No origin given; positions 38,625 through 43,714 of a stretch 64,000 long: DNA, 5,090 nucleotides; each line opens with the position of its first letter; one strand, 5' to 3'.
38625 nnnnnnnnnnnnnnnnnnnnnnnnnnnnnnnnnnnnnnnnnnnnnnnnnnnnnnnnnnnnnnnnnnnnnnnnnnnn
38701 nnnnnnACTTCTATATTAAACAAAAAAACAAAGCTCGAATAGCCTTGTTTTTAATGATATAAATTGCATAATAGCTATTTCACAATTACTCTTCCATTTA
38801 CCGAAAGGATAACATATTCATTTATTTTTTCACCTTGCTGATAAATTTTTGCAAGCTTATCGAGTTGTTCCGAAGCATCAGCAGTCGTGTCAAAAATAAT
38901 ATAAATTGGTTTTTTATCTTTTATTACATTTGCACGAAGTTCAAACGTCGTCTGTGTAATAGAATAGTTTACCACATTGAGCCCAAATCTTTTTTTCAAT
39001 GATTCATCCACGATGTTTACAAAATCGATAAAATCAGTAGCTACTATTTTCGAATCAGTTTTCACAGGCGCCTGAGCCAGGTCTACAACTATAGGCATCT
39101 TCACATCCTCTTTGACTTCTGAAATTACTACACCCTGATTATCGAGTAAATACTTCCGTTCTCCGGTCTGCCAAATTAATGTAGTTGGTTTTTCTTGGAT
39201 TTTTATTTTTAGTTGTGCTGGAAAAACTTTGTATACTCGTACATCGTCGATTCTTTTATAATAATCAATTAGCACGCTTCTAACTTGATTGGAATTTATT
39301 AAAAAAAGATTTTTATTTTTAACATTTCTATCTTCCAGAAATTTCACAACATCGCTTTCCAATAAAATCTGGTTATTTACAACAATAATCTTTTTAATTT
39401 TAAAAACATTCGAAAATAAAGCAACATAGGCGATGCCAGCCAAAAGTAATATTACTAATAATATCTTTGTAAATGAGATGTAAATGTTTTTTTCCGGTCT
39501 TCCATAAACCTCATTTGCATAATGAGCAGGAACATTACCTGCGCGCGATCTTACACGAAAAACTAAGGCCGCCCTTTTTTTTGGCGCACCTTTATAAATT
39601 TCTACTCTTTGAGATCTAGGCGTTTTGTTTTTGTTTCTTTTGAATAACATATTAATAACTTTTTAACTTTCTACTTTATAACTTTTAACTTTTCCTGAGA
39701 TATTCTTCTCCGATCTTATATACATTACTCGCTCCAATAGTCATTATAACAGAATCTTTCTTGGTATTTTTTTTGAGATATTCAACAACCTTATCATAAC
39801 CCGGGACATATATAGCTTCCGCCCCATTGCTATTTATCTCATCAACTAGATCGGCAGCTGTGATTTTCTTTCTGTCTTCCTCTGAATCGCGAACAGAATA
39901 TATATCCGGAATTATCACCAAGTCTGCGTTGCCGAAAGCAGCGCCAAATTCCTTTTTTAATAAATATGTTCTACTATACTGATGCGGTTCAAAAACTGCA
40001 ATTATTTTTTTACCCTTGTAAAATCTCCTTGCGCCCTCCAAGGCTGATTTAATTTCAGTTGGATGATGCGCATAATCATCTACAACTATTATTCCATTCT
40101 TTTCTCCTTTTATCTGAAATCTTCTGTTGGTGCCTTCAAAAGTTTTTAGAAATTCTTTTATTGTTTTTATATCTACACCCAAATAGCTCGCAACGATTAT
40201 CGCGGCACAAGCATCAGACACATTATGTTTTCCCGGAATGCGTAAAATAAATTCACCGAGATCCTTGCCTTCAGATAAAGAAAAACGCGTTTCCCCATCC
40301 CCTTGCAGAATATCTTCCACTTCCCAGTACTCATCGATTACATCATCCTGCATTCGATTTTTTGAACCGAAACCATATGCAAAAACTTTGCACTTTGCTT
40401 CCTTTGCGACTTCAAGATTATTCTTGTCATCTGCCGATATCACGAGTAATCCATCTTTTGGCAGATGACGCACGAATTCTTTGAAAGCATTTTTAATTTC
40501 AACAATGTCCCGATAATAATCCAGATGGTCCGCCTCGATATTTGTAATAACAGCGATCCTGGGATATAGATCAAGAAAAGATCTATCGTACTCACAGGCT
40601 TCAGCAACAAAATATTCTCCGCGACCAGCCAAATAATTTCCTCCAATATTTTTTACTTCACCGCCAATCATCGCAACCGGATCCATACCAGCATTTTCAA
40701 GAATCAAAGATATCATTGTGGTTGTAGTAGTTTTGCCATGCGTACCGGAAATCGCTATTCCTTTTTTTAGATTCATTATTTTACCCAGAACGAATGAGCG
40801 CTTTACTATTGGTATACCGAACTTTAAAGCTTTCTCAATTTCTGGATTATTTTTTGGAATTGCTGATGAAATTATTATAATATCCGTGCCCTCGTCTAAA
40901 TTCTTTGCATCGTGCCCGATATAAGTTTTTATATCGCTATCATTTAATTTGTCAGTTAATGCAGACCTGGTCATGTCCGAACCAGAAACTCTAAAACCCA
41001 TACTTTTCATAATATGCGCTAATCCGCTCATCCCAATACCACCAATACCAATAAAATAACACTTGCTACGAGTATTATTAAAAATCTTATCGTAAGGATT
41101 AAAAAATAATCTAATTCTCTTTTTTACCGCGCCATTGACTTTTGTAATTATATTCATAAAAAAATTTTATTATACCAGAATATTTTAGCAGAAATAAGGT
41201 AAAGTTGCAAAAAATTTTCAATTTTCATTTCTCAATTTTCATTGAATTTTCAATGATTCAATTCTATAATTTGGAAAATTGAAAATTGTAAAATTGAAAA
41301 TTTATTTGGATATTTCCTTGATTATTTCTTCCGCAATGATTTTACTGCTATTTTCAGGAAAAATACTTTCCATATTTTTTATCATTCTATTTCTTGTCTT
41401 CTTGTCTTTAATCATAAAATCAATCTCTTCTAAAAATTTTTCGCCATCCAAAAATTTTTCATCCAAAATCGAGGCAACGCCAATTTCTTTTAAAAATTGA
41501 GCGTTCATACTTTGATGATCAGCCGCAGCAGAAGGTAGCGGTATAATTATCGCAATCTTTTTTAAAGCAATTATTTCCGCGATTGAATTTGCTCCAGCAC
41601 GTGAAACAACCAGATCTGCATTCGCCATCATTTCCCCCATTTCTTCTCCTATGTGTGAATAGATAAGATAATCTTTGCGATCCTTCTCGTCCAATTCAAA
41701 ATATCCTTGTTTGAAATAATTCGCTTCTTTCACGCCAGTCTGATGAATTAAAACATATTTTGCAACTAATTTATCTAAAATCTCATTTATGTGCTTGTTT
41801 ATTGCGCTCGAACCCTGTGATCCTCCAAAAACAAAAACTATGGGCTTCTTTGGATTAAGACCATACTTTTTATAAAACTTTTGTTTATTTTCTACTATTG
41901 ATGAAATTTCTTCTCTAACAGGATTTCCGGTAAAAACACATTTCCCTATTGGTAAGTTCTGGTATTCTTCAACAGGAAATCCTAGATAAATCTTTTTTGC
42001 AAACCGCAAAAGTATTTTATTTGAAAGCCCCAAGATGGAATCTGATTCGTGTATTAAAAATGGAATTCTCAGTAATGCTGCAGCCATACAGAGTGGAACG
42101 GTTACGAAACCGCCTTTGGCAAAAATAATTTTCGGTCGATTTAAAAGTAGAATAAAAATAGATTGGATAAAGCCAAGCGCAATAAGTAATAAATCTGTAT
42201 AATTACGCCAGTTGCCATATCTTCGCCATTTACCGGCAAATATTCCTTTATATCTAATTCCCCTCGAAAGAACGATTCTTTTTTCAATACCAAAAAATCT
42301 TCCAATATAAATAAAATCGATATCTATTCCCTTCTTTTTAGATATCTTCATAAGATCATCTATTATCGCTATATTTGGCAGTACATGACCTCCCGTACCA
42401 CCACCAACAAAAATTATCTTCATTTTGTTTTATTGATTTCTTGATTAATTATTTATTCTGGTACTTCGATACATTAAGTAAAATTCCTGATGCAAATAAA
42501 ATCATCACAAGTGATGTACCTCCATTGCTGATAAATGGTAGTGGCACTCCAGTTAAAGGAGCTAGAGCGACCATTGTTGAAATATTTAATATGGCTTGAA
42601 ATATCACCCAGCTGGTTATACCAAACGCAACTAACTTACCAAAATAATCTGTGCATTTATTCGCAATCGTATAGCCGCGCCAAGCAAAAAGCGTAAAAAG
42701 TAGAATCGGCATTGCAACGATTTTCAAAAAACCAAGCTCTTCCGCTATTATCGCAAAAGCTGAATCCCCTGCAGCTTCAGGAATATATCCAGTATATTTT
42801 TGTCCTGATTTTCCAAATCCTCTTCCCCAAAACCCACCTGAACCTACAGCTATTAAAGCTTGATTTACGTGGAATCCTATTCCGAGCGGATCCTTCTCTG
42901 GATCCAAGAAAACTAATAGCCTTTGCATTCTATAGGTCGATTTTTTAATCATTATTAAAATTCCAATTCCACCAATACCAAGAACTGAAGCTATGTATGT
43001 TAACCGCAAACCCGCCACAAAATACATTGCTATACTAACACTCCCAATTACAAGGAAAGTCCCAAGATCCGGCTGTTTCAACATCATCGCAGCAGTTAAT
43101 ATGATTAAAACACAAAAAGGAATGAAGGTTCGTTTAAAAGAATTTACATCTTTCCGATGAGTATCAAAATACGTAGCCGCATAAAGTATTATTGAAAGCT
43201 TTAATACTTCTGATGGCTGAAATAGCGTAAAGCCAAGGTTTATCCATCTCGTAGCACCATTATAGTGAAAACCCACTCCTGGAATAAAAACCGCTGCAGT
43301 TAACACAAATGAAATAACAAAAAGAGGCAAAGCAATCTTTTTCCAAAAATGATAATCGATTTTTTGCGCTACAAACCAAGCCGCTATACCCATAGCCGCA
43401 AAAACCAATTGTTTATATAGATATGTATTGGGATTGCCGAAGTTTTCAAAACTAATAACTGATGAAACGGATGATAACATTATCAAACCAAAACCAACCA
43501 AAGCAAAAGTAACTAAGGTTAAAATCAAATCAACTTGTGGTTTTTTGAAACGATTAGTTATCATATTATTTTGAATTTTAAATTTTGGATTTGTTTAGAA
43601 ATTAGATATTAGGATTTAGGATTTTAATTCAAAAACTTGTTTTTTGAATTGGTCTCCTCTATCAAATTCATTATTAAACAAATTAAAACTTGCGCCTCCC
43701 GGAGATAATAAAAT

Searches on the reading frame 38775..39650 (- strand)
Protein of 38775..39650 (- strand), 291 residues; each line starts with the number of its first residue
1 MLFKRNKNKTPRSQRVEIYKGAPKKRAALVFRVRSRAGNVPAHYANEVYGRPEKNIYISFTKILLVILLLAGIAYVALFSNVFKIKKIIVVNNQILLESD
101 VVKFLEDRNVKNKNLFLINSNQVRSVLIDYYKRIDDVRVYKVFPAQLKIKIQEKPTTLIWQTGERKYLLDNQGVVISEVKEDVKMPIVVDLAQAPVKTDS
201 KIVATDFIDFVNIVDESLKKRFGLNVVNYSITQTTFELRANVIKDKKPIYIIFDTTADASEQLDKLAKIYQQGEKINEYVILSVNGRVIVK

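Call 56: search_protein_families(library=pfam, proteins=[window:38775-39650:-], max_evalue=0.0001)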
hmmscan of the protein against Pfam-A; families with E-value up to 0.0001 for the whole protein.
window:38775-39650:- (291 aa): 1 family
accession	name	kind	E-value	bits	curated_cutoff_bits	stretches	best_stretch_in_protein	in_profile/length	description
PF08478.15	POTRA_1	-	2.3e-09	37.8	23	1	83-153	1-68/69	POTRA domain, FtsQ-type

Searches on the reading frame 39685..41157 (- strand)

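Call 6: search_protein_families(library=pfam, proteins=[window:39685-41157:-], max_evalue=0.001)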
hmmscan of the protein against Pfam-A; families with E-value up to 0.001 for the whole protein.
window:39685-41157:- (490 aa): 4 families
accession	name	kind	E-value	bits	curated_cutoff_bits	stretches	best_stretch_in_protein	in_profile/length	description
PF08245.18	Mur_ligase_M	-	1e-31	110.9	24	1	136-323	1-200/200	Mur ligase middle domain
PF01225.30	Mur_ligase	-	1.7e-25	89.6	21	1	34-131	3-94/95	Mur ligase family, catalytic domain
PF02875.26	Mur_ligase_C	-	2.1e-20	74.2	28.4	1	345-476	1-126/127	Mur ligase, glutamate ligase domain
PF21799.2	MurD-like_N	-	7e-05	23.5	27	1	33-118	3-87/88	Mur ligase MurD-like, N-terminal domain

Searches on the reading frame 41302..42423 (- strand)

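Call 6: search_protein_families(library=pfam, proteins=[window:41302-42423:-], max_evalue=0.001)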
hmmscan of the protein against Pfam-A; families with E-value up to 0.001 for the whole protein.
window:41302-42423:- (373 aa): 2 families
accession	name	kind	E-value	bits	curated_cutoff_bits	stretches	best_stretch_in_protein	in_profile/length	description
PF04101.22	Glyco_tran_28_C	-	2.3e-33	116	22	1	195-352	1-156/166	Glycosyltransferase family 28 C-terminal domain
PF03033.26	Glyco_transf_28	-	1.5e-30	106.5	26.2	1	3-146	1-138/139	Glycosyltransferase family 28 N-terminal domain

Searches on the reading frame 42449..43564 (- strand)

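Call 6: search_protein_families(library=pfam, proteins=[window:42449-43564:-], max_evalue=0.001)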
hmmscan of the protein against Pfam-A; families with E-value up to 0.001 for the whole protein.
window:42449-43564:- (371 aa): 1 family
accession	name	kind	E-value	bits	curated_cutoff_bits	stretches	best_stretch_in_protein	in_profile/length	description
PF01098.24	FTSW_RODA_SPOVE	-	6.3e-99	331.8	26.4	1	16-370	4-355/356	Cell cycle protein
